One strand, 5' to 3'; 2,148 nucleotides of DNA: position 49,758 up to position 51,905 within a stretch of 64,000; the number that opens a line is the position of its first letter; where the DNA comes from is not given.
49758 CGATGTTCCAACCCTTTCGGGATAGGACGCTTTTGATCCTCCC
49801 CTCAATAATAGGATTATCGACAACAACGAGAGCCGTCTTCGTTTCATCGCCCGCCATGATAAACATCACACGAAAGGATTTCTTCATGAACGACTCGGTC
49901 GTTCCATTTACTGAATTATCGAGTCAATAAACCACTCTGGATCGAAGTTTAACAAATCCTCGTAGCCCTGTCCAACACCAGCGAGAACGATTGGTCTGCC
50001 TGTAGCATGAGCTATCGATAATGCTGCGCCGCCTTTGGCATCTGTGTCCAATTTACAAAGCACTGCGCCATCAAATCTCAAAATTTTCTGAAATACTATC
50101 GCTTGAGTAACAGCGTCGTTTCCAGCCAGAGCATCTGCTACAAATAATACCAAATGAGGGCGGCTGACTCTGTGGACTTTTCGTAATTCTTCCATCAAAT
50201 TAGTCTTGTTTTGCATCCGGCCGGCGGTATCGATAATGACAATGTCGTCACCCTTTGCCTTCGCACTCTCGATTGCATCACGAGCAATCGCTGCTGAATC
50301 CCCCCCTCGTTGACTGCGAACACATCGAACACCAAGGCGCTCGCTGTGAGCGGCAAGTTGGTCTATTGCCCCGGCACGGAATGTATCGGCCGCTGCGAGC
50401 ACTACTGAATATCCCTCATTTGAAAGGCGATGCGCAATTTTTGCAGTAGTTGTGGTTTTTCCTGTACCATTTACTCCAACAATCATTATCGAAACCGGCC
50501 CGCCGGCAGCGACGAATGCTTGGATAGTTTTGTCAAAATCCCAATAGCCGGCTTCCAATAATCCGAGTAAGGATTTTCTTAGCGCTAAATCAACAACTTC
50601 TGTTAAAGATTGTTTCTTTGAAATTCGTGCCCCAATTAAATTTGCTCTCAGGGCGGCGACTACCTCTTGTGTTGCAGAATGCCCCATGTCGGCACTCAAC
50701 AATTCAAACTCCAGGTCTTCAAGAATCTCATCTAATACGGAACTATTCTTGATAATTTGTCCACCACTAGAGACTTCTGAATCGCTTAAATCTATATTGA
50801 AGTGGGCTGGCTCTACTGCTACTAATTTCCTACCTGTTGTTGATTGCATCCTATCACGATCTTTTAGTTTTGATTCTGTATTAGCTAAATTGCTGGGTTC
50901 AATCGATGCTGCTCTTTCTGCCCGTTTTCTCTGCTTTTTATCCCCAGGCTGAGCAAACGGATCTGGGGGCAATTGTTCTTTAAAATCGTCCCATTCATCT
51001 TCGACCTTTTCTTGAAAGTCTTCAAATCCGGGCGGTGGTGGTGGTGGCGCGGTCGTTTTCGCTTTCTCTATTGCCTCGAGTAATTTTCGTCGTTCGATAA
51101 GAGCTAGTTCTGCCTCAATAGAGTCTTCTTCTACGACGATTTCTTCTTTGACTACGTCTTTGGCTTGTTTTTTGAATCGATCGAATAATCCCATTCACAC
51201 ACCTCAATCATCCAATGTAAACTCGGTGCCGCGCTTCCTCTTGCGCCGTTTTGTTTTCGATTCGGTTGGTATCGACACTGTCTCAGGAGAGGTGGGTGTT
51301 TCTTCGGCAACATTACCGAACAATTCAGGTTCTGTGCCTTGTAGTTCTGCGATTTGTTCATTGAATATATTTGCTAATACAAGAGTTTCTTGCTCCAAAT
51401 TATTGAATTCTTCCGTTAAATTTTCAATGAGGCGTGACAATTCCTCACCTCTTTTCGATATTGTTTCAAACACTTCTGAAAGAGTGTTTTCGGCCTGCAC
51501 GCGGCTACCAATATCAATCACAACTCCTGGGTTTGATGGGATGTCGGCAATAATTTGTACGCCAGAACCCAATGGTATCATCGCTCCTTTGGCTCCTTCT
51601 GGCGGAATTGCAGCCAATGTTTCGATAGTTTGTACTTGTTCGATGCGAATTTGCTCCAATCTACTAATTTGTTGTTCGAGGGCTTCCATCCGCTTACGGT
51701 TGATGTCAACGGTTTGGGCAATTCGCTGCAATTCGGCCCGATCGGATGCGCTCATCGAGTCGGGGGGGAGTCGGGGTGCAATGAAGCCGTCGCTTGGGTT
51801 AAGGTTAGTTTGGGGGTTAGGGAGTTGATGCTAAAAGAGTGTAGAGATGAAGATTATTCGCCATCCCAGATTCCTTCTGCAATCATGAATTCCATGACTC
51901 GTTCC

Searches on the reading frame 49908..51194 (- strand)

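Call 3: search_protein_families(library=pfam, proteins=[window:49908-51194:-], max_evalue=0.01)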
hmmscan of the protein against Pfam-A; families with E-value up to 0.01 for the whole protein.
window:49908-51194:- (428 aa): 22 families
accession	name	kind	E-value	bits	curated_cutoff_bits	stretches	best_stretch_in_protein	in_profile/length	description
PF00448.28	SRP54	-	2.6e-71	239.7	22.7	1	234-427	2-195/196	SRP54-type protein, GTPase domain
PF13401.12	AAA_22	-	6.3e-08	33.4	27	1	235-351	7-121/130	AAA domain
PF02881.24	SRP54_N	-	2.8e-07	31.1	22.4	1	152-201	21-71/75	SRP54-type protein, helical bundle domain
PF13604.12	AAA_30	-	3.6e-07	30.6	27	1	234-355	19-125/191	AAA domain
PF03308.22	MeaB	-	3.4e-06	26.7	23.1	1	228-335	28-145/273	Methylmalonyl Co-A mutase-associated GTPase MeaB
PF13191.12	AAA_16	-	5e-06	27.5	32.6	1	228-365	19-150/167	AAA ATPase domain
PF13207.12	AAA_17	-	1.4e-05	25.8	27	1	239-352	1-108/136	AAA domain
PF03266.21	NTPase_1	-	1.9e-05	25.1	23.9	0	236-264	2-30/168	NTPase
PF13671.12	AAA_33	-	7.9e-05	23.4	27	1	236-353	2-107/143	AAA domain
PF00004.35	AAA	-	8.9e-05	23.4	21.2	1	236-331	1-73/131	ATPase family associated with various cellular activities (AAA)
PF06414.18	Zeta_toxin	-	0.00013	21.9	22.3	1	227-339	10-119/199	Zeta toxin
PF25199.1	nSTAND_NTPase5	-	0.00017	21.9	34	1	229-283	37-93/145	Novel STAND NTPase 5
PF24404.1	nSTAND_NTPase7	-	0.00045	19.7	27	1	237-360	16-129/399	Novel STAND NTPase 7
PF02223.23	Thymidylate_kin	-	0.0006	20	27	1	240-266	3-29/185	Thymidylate kinase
PF01656.29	CbiA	-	0.0008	19.8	25.4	1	243-271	9-37/125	CobQ/CobB/MinD/ParA nucleotide binding domain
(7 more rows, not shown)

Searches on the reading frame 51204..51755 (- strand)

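Call 3: search_protein_families(library=pfam, proteins=[window:51204-51755:-], max_evalue=0.01)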
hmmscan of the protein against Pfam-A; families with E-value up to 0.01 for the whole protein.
window:51204-51755:- (183 aa): 1 family
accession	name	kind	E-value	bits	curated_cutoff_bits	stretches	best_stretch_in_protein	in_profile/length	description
PF02996.22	Prefoldin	-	2.2e-13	50.7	23.2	1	22-131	4-114/120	Prefoldin subunit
